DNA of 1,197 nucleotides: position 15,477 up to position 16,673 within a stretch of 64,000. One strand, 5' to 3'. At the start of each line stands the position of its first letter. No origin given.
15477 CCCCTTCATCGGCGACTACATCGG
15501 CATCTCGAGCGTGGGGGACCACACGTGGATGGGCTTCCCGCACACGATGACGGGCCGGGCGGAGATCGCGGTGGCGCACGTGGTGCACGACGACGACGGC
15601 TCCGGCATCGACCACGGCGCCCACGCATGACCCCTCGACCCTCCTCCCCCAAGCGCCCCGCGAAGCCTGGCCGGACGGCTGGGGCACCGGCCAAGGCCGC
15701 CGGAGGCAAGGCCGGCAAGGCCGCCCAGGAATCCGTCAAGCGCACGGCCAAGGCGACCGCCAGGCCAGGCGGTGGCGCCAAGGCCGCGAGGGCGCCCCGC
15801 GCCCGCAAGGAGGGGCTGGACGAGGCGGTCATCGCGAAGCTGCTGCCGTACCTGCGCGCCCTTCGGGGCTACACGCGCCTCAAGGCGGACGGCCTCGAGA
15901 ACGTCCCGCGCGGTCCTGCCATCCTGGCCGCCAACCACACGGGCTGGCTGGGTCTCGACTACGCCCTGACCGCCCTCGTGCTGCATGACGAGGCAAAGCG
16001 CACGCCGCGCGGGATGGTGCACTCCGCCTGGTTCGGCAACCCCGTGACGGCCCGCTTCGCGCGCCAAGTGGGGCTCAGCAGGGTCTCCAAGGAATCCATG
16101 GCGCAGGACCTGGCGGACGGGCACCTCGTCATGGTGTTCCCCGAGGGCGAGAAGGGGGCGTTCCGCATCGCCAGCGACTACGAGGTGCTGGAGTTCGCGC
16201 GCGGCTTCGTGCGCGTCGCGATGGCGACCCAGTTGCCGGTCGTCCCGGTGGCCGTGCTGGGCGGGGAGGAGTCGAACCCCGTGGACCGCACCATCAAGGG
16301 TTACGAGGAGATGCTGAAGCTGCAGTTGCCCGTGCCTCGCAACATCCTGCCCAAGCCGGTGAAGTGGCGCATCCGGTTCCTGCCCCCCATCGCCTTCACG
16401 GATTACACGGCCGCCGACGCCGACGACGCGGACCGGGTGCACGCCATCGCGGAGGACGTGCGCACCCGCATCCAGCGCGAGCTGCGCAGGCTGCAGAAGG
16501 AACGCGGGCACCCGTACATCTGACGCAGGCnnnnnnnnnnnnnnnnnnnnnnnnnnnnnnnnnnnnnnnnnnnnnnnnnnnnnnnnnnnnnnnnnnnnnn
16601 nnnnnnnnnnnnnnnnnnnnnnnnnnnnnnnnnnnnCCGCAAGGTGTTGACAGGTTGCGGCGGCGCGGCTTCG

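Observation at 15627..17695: Bacterial-type ester-lipid enzymes in an archaeon: PlsC-like acyltransferase convergent with a LipA-like lipase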

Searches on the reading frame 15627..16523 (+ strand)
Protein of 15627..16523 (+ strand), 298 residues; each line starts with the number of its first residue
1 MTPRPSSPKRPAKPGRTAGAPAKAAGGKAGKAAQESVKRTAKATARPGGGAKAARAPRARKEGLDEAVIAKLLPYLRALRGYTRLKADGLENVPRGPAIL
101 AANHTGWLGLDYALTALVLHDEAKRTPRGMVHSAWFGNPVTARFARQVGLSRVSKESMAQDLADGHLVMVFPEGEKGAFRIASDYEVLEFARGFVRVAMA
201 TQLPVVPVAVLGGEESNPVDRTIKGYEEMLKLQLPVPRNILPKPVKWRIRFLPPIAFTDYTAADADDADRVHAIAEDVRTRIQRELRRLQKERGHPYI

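Call 4: search_protein_families(library=pfam, proteins=[window:15627-16523:+], max_evalue=0.01)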
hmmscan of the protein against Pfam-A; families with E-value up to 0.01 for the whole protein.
window:15627-16523:+ (298 aa): 2 families
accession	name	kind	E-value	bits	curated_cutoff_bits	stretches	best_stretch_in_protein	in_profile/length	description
PF01553.26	Acyltransferase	-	4.5e-19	69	23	1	85-210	2-131/132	Acyltransferase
PF03982.18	DAGAT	-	0.00054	19.4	22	1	134-214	106-191/297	Diacylglycerol acyltransferase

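Call 5: search_protein_families(library=ncbifam, proteins=[window:15627-16523:+], max_evalue=0.01)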
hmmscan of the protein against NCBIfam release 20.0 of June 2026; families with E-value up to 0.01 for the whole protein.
window:15627-16523:+ (298 aa): 4 families
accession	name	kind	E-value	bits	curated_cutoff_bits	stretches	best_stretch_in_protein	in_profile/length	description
NF006386.0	PRK08633.1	equivalog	3.7e-11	41.5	1221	1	82-211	426-552/1147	acyl-[ACP]--phospholipid O-acyltransferase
TIGR00530.1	AGP_acyltrn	subfamily_domain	2.1e-07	30.7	102.95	1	89-210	8-129/130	1-acylglycerol-3-phosphate O-acyltransferase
NF052615.1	orn_lipid_OlsF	equivalog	0.00023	19.9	620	1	154-212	141-198/570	bifunctional ornithine lipid synthase OlsF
NF005291.0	PRK06814.1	equivalog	0.0029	15.5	1349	1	79-216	435-569/1140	acyl-[ACP]--phospholipid O-acyltransferase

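Call 6: find_homologous_proteins(query=window:15627-16523:+)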
Query window:15627-16523:+ (298 aa): 259 proteins with E <= 0.001 among 8000 candidates; the best 120 are listed.
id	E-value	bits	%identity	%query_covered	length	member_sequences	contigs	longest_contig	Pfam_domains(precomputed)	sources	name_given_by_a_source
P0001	4.4e-143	494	79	98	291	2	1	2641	PF01553.27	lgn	-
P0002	5.0e-130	451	82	80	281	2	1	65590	PF03982.19,PF01553.27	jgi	jgi:1-acyl-sn-glycerol-3-phosphate acyltransferase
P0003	6.4e-129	448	81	84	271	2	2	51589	PF03982.19,PF01553.27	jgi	jgi:1-acyl-sn-glycerol-3-phosphate acyltransferase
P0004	9.5e-128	444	72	96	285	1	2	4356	PF01553.27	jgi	-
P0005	2.8e-127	442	76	90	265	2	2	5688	PF01553.27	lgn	-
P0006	1.1e-126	440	81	80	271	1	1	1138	PF01553.27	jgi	jgi:1-acyl-sn-glycerol-3-phosphate acyltransferase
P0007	1.6e-126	440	75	88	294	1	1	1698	PF01553.27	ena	-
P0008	7.4e-124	431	81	80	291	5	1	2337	PF01553.27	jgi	jgi:1-acyl-sn-glycerol-3-phosphate acyltransferase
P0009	1.5e-119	417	79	80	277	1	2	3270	PF03982.19,PF01553.27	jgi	jgi:1-acyl-sn-glycerol-3-phosphate acyltransferase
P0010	4.7e-118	412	79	80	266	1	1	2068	PF01553.27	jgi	jgi:1-acyl-sn-glycerol-3-phosphate acyltransferase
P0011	1.7e-116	407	68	89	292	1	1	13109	PF01553.27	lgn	-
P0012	1.5e-113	397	72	81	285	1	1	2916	PF03982.19,PF01553.27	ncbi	-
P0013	1.9e-113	397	71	83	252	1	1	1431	PF03982.19,PF01553.27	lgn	-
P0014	2.0e-112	394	73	79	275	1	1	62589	PF03982.19,PF01553.27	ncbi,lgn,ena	-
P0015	2.8e-112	393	72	81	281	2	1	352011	PF03982.19,PF01553.27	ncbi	ncbi:MAG: lysophospholipid acyltransferase family protein [Candidatus Thermoplasmatota archaeon]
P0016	1.3e-110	388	66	93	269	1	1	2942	PF01553.27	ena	-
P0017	4.1e-110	386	68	86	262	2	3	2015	PF03982.19,PF01553.27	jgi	jgi:1-acyl-sn-glycerol-3-phosphate acyltransferase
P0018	1.8e-109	384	65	88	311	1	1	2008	PF03982.19,PF01553.27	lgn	-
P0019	3.1e-109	383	60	99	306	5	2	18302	PF01553.27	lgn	-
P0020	3.3e-109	383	69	84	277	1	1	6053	PF01553.27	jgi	jgi:1-acyl-sn-glycerol-3-phosphate acyltransferase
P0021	2.9e-108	380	64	95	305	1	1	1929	PF01553.27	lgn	-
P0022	3.5e-108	380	70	80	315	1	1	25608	PF01553.27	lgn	-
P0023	4.4e-108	379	71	79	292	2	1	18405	PF01553.27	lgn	-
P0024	7.3e-108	379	70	80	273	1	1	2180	PF01553.27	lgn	-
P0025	4.8e-107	376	70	80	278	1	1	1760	PF01553.27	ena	-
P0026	7.6e-107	375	63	88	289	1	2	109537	PF01553.27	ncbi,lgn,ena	ncbi:MAG: lysophospholipid acyltransferase family protein [Candidatus Thermoplasmatota archaeon]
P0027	1.1e-106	375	61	97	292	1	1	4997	PF01553.27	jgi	jgi:1-acyl-sn-glycerol-3-phosphate acyltransferase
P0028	1.1e-106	375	71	79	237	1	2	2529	PF01553.27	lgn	-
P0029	2.2e-106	374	69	79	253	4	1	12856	PF01553.27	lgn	-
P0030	2.7e-106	373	69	80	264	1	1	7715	PF01553.27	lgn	-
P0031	2.2e-105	370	69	83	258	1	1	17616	PF01553.27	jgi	-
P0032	2.2e-105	370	66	83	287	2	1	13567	PF01553.27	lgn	-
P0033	2.4e-105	370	71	81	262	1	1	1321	PF01553.27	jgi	jgi:1-acyl-sn-glycerol-3-phosphate acyltransferase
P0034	1.7e-104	367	61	99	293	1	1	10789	PF01553.27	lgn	-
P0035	2.0e-104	367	61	92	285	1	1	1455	PF01553.27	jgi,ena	-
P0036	2.5e-104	367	68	80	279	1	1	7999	PF01553.27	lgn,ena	-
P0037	2.7e-104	367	66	80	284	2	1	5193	PF01553.27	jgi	jgi:1-acyl-sn-glycerol-3-phosphate acyltransferase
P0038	3.2e-104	367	60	96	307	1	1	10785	PF01553.27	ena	-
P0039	6.0e-104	366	65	84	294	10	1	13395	PF01553.27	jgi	jgi:1-acyl-sn-glycerol-3-phosphate acyltransferase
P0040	1.2e-103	365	65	82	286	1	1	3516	PF01553.27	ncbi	-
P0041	1.5e-103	364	67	80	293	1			PF01553.27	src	-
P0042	2.0e-103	364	69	79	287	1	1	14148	PF01553.27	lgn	-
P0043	3.1e-103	363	66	80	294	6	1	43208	PF01553.27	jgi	jgi:1-acyl-sn-glycerol-3-phosphate acyltransferase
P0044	6.7e-103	362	67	80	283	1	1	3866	PF01553.27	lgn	-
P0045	1.1e-102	362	63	87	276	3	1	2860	PF01553.27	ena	-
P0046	3.4e-102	360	79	68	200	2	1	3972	PF01553.27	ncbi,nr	ncbi:MAG: hypothetical protein QOI63_1048, partial [Thermoplasmata archaeon]|nr:hypothetical protein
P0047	4.6e-102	360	66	80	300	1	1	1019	PF01553.27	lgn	-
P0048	6.0e-102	359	70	79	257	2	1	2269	PF01553.27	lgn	-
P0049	1.1e-101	358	62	90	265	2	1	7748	PF01553.27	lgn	-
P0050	2.7e-101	357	66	80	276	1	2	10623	PF01553.27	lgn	-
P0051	3.1e-101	357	67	79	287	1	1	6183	PF01553.27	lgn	-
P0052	4.9e-101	356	59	97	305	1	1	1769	PF01553.27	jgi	jgi:1-acyl-sn-glycerol-3-phosphate acyltransferase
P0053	5.2e-101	356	68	79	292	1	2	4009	PF01553.27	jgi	jgi:1-acyl-sn-glycerol-3-phosphate acyltransferase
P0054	1.8e-100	354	67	79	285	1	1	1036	PF01553.27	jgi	-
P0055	2.1e-100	354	64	84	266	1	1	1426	PF01553.27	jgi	jgi:1-acyl-sn-glycerol-3-phosphate acyltransferase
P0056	4.2e-100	353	66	83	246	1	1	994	PF01553.27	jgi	-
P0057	6.6e-100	352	64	83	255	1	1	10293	PF01553.27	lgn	-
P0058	6.8e-100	352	65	86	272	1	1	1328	PF01553.27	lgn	-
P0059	1.0e-99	352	64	80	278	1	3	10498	PF01553.27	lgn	-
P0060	1.8e-99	351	60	92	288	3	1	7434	PF01553.27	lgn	-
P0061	1.8e-99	351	61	92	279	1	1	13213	PF03982.19,PF01553.27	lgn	-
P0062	2.8e-99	350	59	93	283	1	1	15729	PF01553.27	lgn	-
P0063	3.0e-99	350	66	80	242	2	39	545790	PF01553.27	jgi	jgi:1-acyl-sn-glycerol-3-phosphate acyltransferase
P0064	3.3e-99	350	65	81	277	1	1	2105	PF01553.27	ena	-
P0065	6.8e-99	349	66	80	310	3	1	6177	PF01553.27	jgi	jgi:1-acyl-sn-glycerol-3-phosphate acyltransferase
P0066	7.9e-99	349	61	95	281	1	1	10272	PF01553.27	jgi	jgi:1-acyl-sn-glycerol-3-phosphate acyltransferase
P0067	9.1e-99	349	67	80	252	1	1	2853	PF01553.27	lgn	-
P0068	1.3e-98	348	59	97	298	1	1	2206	PF01553.27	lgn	-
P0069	1.4e-98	348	65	80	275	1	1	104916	PF01553.27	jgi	jgi:1-acyl-sn-glycerol-3-phosphate acyltransferase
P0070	2.0e-98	348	66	79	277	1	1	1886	PF01553.27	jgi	jgi:1-acyl-sn-glycerol-3-phosphate acyltransferase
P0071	2.4e-98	347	66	79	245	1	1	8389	PF03982.19,PF01553.27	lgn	-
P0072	2.6e-98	347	66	79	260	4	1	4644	PF01553.27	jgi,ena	jgi:1-acyl-sn-glycerol-3-phosphate acyltransferase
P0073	2.7e-98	347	64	79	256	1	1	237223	PF01553.27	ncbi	-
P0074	5.1e-98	346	61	87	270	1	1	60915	PF01553.27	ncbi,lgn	-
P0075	1.1e-97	345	64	81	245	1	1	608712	PF01553.27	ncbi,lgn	ncbi:MAG: lysophospholipid acyltransferase family protein [bacterium]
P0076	1.2e-97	345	62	84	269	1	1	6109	PF03982.19,PF01553.27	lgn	-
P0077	1.7e-97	345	59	90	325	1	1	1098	PF01553.27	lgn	-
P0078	3.4e-97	344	64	79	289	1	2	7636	PF01553.27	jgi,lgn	jgi:1-acyl-sn-glycerol-3-phosphate acyltransferase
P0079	8.6e-97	342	65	79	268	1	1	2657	PF01553.27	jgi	jgi:1-acyl-sn-glycerol-3-phosphate acyltransferase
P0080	2.3e-96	341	64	80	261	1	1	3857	PF01553.27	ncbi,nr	ncbi:MAG TPA: lysophospholipid acyltransferase family protein [Candidatus Thermoplasmatota archaeon]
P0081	2.5e-96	341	65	80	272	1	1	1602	PF01553.27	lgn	-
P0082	3.9e-96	340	66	79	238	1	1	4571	PF01553.27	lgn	-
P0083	1.1e-95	339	61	84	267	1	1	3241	PF01553.27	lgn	-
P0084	1.4e-95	338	62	81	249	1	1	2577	PF01553.27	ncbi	-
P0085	2.6e-95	337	60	83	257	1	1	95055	PF01553.27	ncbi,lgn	ncbi:MAG: lysophospholipid acyltransferase family protein [Thermoplasmatota archaeon]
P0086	2.8e-95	337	62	81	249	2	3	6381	PF01553.27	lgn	-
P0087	2.8e-95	337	66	79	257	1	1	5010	PF01553.27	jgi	jgi:1-acyl-sn-glycerol-3-phosphate acyltransferase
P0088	4.2e-95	337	63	81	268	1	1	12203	PF01553.27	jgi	-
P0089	4.9e-95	336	67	79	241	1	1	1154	PF01553.27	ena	-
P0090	5.4e-95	336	62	79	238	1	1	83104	PF01553.27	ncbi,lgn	-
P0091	6.6e-95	336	63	83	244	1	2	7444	PF01553.27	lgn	-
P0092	1.1e-94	335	59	98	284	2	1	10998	PF01553.27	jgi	jgi:1-acyl-sn-glycerol-3-phosphate acyltransferase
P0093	1.5e-94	335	61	82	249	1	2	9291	PF01553.27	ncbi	-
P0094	1.6e-94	335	66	79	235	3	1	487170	PF01553.27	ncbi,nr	ncbi:MAG: hypothetical protein QOD77_2010 [Thermoplasmata archaeon]|nr:hypothetical protein [Thermop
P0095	2.3e-94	334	65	80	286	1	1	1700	PF01553.27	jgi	jgi:1-acyl-sn-glycerol-3-phosphate acyltransferase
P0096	2.9e-94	334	62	84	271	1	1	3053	PF01553.27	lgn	-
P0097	6.8e-94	333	64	80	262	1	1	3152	PF01553.27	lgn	-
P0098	7.7e-93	329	62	82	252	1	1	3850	PF01553.27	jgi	jgi:1-acyl-sn-glycerol-3-phosphate acyltransferase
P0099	1.9e-92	328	62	80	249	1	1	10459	PF01553.27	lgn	-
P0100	2.3e-92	328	59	83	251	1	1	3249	PF01553.27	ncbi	-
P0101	3.3e-92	327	61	79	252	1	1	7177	PF01553.27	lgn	-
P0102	3.8e-92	327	61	85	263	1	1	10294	PF01553.27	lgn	-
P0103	5.5e-92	326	64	77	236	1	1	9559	PF01553.27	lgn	-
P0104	6.9e-92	326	60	86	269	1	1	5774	PF01553.27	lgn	-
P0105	1.2e-90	322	62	76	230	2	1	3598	PF01553.27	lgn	-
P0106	1.5e-90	322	60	84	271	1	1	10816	PF01553.27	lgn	-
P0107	2.6e-90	321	59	80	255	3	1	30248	PF03982.19,PF01553.27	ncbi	-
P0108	2.6e-89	318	57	82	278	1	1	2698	PF03982.19,PF01553.27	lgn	-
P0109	2.9e-89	318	60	80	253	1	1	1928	PF01553.27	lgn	-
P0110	4.3e-89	317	61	84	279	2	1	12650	PF01553.27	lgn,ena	-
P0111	5.3e-89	317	61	80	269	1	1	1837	PF01553.27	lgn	-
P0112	9.7e-89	316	64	79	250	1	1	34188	PF01553.27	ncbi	ncbi:MAG: lysophospholipid acyltransferase family protein [Thermoplasmatota archaeon]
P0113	4.5e-88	314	60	80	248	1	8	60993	PF01553.27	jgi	jgi:1-acyl-sn-glycerol-3-phosphate acyltransferase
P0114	1.5e-87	312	61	78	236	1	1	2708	PF01553.27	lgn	-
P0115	5.8e-87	310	54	87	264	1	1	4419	PF01553.27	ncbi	-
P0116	1.4e-86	309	58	80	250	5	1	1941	PF01553.27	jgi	jgi:1-acyl-sn-glycerol-3-phosphate acyltransferase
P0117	2.2e-86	308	58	80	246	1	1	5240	PF01553.27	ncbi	-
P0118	8.2e-86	306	57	80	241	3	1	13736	PF01553.27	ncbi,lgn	ncbi:MAG: lysophospholipid acyltransferase family protein [Thermoplasmatota archaeon]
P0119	2.0e-85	305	71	64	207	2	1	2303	PF01553.27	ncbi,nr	ncbi:MAG: 1-acyl-sn-glycerol-3-phosphate acyltransferase, partial [Halobacteriales archaeon]|nr:1-ac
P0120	3.4e-85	304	58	79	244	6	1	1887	PF01553.27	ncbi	-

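Call 8: find_related_loci(query=window:15627-16523:+, collection=genome_contigs, flank=6000)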
Query window:15627-16523:+ (298 aa) in genome_contigs; peptide patterns used: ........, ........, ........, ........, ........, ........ (x = any residue, [..] = any of these).
401 stretches matched a pattern; 8 encode a relative of the query (tblastn E <= 1e-3); 8 distinct loci.
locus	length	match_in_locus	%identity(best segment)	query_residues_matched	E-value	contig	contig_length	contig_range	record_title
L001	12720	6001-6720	62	62-298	2e-101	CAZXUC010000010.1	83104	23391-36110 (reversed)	MAG TPA_asm: uncultured Halobacteriales archaeon isolate SRP136066_co1_71 genome assembly, contig: NODE_159_length_83104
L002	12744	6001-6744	69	52-298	8e-112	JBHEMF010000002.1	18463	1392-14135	MAG: Thermoplasmatota archaeon isolate S2_bin.54.strict S2_NODE_2, whole genome shotgun sequence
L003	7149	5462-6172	59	62-298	6e-92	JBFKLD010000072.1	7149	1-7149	MAG: Thermoplasmatota archaeon isolate Mix_sand21.2022.07.Z.69 k141_2684480_length_7149_cov_9.0000, whole genome shotgun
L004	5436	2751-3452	51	67-298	1e-74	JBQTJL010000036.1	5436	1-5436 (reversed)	MAG: Methanobacteriota archaeon isolate SAR81 c_000000417337, whole genome shotgun sequence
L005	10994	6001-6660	35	82-286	6e-27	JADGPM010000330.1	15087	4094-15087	MAG: Solirubrobacteraceae bacterium isolate Chersky_296 k127_19143317, whole genome shotgun sequence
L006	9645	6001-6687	34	82-294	3e-25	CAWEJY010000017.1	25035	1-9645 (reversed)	MAG: uncultured Solirubrobacteraceae bacterium isolate MFD05942.bin.1.360 genome assembly, contig: contig_92707, whole g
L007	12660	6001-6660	33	82-286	7e-25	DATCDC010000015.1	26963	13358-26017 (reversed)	MAG TPA_asm: Solirubrobacteraceae bacterium isolate SMAG_U7715 k141_214136, whole genome shotgun sequence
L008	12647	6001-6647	39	82-285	2e-18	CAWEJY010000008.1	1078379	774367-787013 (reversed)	MAG: uncultured Solirubrobacteraceae bacterium isolate MFD05942.bin.1.360 genome assembly, contig: contig_5102, whole ge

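Call 9: find_encoding_contigs(protein=window:15627-16523:+, flank=3000, max_places=3)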
Protein window:15627-16523:+ (298 aa): no gene with exactly this product is on record in the collection.

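Call 12: find_encoding_contigs(protein=P0002, flank=8000, max_places=2)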
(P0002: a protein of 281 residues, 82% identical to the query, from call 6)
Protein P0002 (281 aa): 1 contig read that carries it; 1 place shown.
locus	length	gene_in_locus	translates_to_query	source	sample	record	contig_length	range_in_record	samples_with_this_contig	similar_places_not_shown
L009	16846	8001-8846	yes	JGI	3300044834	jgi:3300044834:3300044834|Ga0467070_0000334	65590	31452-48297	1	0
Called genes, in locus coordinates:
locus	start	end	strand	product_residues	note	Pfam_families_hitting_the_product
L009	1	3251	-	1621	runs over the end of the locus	PF03833:PolC_DP2_N, PF24844:PolC_DP2_central, PF24846:PolC_DP2_cat, PF14890:Intein_splicing, PF14528:LAGLIDADG_3, PF24846:PolC_DP2_cat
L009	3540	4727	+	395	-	-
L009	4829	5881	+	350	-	-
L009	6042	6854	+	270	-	PF01149:Fapy_DNA_glyco, PF06831:H2TH, PF06827:zf-FPG_IleRS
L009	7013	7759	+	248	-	-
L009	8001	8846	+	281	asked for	PF01553:Acyltransferase, PF03982:DAGAT (faint)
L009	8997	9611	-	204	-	PF07819:PGAP1 (faint), PF24096:DUF7379, PF02089:Palm_thioest (weak), PF12697:Abhydrolase_6 (weak)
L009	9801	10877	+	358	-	PF02885:Glycos_trans_3N, PF00591:Glycos_transf_3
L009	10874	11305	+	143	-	-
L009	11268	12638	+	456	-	PF00218:IGPS, PF00697:PRAI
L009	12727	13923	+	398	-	PF00291:PALP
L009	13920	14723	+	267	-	PF00290:Trp_syntA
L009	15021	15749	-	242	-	-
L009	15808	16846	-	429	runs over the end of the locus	PF01882:DUF58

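Call 13: find_encoding_contigs(protein=P0015, flank=8000, max_places=2)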
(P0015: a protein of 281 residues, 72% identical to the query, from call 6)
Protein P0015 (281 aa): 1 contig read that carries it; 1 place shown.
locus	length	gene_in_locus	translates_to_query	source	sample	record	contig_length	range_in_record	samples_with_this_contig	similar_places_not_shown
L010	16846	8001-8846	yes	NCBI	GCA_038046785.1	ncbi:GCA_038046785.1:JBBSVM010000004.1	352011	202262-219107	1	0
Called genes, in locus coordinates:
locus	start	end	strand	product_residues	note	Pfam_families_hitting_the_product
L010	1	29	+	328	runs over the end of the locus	PF01118:Semialdhyde_dh, PF22698:Semialdhyde_dhC_1, PF02774:Semialdhyde_dhC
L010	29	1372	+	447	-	PF01960:ArgJ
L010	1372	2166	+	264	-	PF00696:AA_kinase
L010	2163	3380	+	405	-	PF00202:Aminotran_3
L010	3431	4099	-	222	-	PF13840:ACT_7 (faint)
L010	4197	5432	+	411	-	PF00764:Arginosuc_synth, PF20979:Arginosuc_syn_C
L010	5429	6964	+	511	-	PF00206:Lyase_1, PF14698:ASL_C2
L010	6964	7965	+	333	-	PF02729:OTCace_N, PF00185:OTCace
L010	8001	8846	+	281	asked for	PF01553:Acyltransferase, PF03982:DAGAT (faint)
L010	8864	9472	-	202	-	PF00561:Abhydrolase_1 (weak), PF02089:Palm_thioest, PF07819:PGAP1 (faint), PF24096:DUF7379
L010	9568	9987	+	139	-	-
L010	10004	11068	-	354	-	PF01502:PRA-CH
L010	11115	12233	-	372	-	PF01264:Chorismate_synt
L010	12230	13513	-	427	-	PF00275:EPSP_synthase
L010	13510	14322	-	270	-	PF00288:GHMP_kinases_N, PF08544:GHMP_kinases_C (weak)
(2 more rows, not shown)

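Call 14: find_encoding_contigs(protein=P0094, flank=8000, max_places=2)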
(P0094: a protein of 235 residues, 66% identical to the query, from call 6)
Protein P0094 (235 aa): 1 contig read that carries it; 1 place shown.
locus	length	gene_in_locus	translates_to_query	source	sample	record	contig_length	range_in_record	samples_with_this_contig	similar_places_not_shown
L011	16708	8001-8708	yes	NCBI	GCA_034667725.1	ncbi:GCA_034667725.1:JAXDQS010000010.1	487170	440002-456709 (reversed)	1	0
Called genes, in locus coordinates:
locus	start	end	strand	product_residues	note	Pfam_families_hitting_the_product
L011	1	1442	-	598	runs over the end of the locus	PF04068:Fer4_RLI, PF14697:Fer4_21 (weak), PF00037:Fer4, PF12837:Fer4_6 (weak), PF02463:SMC_N (faint), PF00005:ABC_tran, PF13304:AAA_21 (faint), PF00005:ABC_tran, +1 more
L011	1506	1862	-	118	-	-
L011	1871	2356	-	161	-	PF01467:CTP_transf_like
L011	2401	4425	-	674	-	PF00493:MCM (faint), PF01078:Mg_chelatase, PF07728:AAA_5 (faint), PF13401:AAA_22 (faint), PF00158:Sigma54_activat, PF20436:LonB_AAA-LID, PF05362:Lon_C, PF13541:ChlI, +2 more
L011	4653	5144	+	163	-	-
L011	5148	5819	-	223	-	-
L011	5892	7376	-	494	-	PF13088:BNR_2 (faint)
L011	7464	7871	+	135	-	PF01877:RNA_binding (weak)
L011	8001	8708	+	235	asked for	PF01553:Acyltransferase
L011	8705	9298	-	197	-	PF00561:Abhydrolase_1 (weak), PF01674:Lipase_2 (faint), PF02089:Palm_thioest, PF24096:DUF7379, PF12697:Abhydrolase_6, PF07819:PGAP1 (weak)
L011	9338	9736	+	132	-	-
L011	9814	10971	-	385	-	PF01502:PRA-CH, PF01503:PRA-PH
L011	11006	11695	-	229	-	PF00977:His_biosynth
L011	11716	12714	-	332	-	PF01264:Chorismate_synt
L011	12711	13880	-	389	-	PF00275:EPSP_synthase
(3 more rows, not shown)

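Call 19: find_related_loci(query=A1, collection=metagenome_contigs, flank=5000)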
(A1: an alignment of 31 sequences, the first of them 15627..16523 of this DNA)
Query A1 (298 aa) in metagenome_contigs; peptide patterns used: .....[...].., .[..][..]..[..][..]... (x = any residue, [..] = any of these).
368 stretches matched a pattern; 70 encode a relative of the query (tblastn E <= 1e-3); 70 distinct loci.
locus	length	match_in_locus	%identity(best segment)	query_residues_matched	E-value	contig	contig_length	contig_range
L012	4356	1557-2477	70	2-298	1e-136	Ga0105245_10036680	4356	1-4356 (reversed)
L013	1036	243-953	67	64-297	1e-114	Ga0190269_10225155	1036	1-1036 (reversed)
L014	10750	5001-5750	61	50-298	3e-93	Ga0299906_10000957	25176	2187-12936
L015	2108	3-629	64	83-298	2e-89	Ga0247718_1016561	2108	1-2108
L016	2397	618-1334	36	58-288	5e-36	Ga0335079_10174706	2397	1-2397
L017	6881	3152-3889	35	63-293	3e-32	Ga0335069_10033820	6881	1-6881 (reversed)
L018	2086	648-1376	36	63-290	4e-30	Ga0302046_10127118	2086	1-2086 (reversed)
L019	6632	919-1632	34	64-293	8e-30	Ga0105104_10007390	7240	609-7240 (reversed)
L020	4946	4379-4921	40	58-230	1e-29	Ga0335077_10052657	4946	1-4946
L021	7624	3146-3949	33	22-282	7e-29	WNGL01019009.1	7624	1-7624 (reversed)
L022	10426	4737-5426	33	71-293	2e-28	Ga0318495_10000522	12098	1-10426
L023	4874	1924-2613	33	71-293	2e-28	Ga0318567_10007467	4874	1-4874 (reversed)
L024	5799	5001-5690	33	71-293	2e-28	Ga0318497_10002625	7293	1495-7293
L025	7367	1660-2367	33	65-294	7e-28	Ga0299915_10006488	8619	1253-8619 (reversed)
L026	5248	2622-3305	37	80-293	7e-28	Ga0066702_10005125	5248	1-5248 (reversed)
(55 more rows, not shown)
